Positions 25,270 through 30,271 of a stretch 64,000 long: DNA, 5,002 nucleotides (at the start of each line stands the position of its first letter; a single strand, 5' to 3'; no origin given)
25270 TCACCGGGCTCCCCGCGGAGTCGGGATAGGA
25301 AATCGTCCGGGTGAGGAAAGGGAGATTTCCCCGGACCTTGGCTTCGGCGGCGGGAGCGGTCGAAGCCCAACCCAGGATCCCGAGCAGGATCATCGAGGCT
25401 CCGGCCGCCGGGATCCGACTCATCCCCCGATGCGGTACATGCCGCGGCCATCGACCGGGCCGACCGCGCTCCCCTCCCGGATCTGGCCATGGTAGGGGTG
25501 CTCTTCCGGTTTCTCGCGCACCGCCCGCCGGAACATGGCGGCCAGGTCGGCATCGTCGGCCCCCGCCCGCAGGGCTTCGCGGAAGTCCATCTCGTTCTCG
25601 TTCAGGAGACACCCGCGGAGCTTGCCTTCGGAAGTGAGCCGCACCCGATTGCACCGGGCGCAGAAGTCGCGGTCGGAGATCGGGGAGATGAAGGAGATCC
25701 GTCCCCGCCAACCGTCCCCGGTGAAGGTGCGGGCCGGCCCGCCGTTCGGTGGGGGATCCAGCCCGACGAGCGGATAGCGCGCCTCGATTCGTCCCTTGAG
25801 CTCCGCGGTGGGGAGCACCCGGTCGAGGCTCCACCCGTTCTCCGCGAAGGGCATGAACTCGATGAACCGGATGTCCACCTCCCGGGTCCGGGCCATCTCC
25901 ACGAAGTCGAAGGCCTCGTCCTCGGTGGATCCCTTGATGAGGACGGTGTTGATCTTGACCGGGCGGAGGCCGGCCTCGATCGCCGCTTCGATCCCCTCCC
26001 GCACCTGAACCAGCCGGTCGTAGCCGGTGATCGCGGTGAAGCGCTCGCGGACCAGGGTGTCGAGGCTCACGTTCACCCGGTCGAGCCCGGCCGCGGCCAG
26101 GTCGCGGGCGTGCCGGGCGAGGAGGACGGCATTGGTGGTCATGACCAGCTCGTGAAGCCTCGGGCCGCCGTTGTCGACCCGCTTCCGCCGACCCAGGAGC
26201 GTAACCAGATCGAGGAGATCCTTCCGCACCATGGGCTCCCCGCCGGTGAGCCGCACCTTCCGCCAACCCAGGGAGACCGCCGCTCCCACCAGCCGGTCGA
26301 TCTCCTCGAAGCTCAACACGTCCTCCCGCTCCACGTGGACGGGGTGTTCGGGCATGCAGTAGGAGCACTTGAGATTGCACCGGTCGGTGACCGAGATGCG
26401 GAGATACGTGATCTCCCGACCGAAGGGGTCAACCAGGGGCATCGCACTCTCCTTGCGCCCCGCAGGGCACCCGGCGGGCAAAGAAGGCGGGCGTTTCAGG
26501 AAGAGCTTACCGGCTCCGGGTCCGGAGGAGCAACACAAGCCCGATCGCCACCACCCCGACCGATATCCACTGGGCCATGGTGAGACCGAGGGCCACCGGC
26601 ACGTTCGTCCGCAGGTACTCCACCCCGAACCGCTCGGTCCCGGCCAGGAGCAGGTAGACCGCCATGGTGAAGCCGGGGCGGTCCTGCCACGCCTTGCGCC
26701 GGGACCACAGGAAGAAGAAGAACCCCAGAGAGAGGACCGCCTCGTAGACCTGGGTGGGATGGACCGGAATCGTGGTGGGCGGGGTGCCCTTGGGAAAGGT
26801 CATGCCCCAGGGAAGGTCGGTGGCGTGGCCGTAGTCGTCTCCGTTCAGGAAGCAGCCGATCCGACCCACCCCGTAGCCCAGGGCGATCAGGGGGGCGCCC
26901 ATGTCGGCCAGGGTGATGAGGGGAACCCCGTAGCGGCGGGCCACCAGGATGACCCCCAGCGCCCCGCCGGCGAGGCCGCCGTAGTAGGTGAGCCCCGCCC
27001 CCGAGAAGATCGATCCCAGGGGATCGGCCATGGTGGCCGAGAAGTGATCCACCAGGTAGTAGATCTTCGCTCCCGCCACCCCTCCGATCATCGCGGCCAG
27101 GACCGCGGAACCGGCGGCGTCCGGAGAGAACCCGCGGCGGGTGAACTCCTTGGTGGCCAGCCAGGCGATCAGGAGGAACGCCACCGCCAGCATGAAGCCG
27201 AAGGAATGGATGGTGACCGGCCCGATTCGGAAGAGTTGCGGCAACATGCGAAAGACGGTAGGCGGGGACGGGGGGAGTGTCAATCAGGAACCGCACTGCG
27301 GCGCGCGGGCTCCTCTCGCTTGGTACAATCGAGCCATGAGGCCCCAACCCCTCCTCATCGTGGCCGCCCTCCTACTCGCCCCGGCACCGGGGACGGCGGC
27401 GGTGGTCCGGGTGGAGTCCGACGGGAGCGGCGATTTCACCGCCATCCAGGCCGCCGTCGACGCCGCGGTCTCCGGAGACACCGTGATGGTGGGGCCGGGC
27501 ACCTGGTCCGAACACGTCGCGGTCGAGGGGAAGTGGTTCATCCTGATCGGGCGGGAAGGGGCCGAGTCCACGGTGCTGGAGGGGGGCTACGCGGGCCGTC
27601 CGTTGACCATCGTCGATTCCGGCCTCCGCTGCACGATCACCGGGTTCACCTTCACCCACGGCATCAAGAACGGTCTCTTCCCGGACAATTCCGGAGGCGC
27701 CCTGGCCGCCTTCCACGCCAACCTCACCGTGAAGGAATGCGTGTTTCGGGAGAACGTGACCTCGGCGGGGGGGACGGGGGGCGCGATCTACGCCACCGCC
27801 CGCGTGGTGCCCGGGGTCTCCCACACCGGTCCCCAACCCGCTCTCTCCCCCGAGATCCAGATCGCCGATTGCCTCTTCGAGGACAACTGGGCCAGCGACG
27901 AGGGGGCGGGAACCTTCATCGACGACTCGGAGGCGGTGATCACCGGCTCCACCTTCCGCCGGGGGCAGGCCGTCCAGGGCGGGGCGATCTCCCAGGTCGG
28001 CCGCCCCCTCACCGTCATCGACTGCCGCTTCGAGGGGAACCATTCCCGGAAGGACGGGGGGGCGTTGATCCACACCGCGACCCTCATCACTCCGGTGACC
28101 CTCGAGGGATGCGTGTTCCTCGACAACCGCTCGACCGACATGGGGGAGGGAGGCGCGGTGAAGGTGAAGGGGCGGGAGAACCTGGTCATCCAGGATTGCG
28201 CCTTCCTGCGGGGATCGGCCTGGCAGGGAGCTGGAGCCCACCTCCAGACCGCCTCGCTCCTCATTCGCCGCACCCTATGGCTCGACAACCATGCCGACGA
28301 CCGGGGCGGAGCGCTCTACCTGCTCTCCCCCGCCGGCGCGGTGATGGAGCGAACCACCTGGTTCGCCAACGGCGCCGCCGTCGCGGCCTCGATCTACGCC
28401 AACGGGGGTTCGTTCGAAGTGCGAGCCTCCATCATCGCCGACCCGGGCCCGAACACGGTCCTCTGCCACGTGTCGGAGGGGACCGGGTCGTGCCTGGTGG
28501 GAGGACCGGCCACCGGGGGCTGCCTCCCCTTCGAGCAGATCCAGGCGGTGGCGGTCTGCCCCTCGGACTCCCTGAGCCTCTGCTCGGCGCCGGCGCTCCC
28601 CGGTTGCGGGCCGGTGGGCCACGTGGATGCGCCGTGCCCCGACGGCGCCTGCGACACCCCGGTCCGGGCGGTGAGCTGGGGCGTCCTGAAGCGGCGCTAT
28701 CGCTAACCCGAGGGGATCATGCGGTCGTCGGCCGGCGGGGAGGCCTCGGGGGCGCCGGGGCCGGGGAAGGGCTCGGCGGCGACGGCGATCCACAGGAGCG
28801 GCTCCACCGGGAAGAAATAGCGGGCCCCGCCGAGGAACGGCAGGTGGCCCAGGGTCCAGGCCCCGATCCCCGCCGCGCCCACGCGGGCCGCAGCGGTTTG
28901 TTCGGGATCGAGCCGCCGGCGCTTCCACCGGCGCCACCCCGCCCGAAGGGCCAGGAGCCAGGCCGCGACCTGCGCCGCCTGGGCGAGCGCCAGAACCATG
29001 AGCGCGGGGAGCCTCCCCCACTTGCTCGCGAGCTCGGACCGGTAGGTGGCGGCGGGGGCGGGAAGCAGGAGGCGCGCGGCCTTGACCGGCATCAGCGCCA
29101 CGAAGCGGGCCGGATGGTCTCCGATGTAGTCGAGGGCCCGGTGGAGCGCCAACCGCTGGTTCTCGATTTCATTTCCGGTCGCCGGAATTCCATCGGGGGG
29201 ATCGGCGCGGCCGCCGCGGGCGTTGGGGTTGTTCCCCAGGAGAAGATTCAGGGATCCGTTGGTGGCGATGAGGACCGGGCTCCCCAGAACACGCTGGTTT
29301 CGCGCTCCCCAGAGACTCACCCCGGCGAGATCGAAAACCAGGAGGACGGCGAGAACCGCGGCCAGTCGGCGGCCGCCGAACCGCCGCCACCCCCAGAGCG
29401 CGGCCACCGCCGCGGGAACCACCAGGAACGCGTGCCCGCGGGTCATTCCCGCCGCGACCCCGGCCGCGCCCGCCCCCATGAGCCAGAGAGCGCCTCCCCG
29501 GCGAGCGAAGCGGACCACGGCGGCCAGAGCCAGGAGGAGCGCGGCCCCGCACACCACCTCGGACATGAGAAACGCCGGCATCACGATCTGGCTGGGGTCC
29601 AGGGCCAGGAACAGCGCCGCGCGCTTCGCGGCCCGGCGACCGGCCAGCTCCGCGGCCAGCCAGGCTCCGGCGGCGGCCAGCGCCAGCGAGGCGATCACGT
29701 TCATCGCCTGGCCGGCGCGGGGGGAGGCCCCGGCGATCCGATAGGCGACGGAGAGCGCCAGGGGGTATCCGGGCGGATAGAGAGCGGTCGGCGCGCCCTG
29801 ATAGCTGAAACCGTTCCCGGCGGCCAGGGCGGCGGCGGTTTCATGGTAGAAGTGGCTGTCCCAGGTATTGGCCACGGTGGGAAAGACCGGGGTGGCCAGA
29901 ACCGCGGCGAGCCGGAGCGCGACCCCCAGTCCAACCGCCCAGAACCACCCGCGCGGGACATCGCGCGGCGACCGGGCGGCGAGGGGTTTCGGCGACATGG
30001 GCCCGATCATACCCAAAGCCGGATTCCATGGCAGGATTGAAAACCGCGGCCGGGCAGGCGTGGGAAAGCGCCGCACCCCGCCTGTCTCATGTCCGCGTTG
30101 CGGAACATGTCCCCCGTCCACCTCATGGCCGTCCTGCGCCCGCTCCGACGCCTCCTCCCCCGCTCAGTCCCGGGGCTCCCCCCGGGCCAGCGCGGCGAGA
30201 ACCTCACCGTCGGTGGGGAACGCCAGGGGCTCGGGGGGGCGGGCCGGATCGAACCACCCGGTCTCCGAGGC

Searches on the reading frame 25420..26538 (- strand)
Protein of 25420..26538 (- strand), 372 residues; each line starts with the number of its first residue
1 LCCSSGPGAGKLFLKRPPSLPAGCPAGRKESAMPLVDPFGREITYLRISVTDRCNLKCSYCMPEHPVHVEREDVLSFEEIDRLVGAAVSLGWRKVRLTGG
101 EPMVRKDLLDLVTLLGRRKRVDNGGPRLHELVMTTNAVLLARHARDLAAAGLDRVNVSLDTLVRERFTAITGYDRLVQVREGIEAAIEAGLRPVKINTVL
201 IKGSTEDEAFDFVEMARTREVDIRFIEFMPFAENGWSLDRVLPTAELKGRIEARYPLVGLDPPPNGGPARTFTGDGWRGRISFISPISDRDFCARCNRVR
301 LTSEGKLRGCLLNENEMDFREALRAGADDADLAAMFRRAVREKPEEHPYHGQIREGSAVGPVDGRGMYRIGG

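Call 41: search_protein_families(library=ncbifam, proteins=[window:25420-26538:-], max_evalue=0.001)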
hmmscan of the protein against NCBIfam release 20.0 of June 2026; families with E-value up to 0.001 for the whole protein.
window:25420-26538:- (372 aa): 52 families (the best 25 are shown)
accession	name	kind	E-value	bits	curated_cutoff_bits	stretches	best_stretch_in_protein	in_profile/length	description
TIGR02666.1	moaA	equivalog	1.4e-104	349.7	284.05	1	35-372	1-336/336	GTP 3',8-cyclase MoaA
TIGR02668.1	moaA_archaeal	equivalog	3.5e-74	249.5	325.25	1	35-343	1-298/303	GTP 3',8-cyclase MoaA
NF001199.0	PRK00164.2-1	equivalog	1.3e-72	244.6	231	1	34-343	2-301/308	GTP 3',8-cyclase MoaA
TIGR02109.1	PQQ_syn_pqqE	equivalog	5.1e-17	61.8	381.35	1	46-238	9-189/358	pyrroloquinoline quinone biosynthesis protein PqqE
NF050035.1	rSAM_WgK_link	exception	7.1e-17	61.4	650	1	46-188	11-145/367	radical SAM/SPASM peptide maturase WgkB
NF045646.2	rSAM_Se_TrsS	equivalog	2e-16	59.6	490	1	48-235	90-270/441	radical SAM (seleno)protein TrsS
TIGR04347.1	pseudo_SAM_Halo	equivalog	1.1e-15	57.9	525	1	49-202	43-187/390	TIGR04347 family pseudo-SAM/SPASM protein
NF045702.1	rSAM_GDGT_ether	equivalog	1.3e-15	57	450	1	47-235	89-272/486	tetraether lipid synthase Tes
TIGR04545.1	rSAM_ahbD_hemeb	equivalog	7.3e-14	52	500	1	49-215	5-161/339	heme b synthase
NF045574.1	sacti_mat_StsB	exception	8.5e-14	51.2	625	1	44-231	96-269/466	StsB family radical SAM/SPASM domain sactipeptide maturase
TIGR04055.1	rSAM_NirJ2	equivalog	1.4e-13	51.1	500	1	50-209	6-154/326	putative heme d1 biosynthesis radical SAM protein NirJ2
TIGR04317.1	W_rSAM_matur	equivalog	1.6e-13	50.5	380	1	43-185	3-135/349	tungsten cofactor oxidoreductase radical SAM maturase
NF049973.1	radical_Rv1681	equivalog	4.1e-13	49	380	1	53-235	81-258/326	Rv1681 family radical SAM protein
TIGR04251.1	SCM_rSAM_ScmF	equivalog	4.4e-13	49.3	400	1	48-218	8-171/353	SynChlorMet cassette radical SAM/SPASM protein ScmF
TIGR04546.1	rSAM_ahbC_deAc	equivalog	5.1e-13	48.6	650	1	49-192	44-178/390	12,18-didecarboxysiroheme deacetylase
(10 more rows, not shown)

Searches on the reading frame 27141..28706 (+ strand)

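Call 7: search_protein_families(library=pfam, proteins=[window:27141-28706:+], max_evalue=0.001)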
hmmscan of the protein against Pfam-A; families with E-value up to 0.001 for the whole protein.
window:27141-28706:+ (521 aa): 2 families
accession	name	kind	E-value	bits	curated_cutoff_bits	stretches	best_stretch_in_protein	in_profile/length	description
PF02415.23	Chlam_PMP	-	1.1e-10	41.1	20.6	0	200-219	2-19/19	Chlamydia polymorphic membrane protein (Chlamydia_PMP) repeat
PF13229.12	Beta_helix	-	2.7e-09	37.3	25.9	1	195-359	11-138/158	Right handed beta helix region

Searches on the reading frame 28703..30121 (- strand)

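Call 7: search_protein_families(library=pfam, proteins=[window:28703-30121:-], max_evalue=0.001)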
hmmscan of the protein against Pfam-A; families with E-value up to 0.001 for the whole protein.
window:28703-30121:- (472 aa): 1 family
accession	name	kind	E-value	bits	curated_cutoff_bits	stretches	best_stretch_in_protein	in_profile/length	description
PF13231.12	PMT_2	-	3.6e-06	27.7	26.1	1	116-263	3-151/160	Dolichyl-phosphate-mannose-protein mannosyltransferase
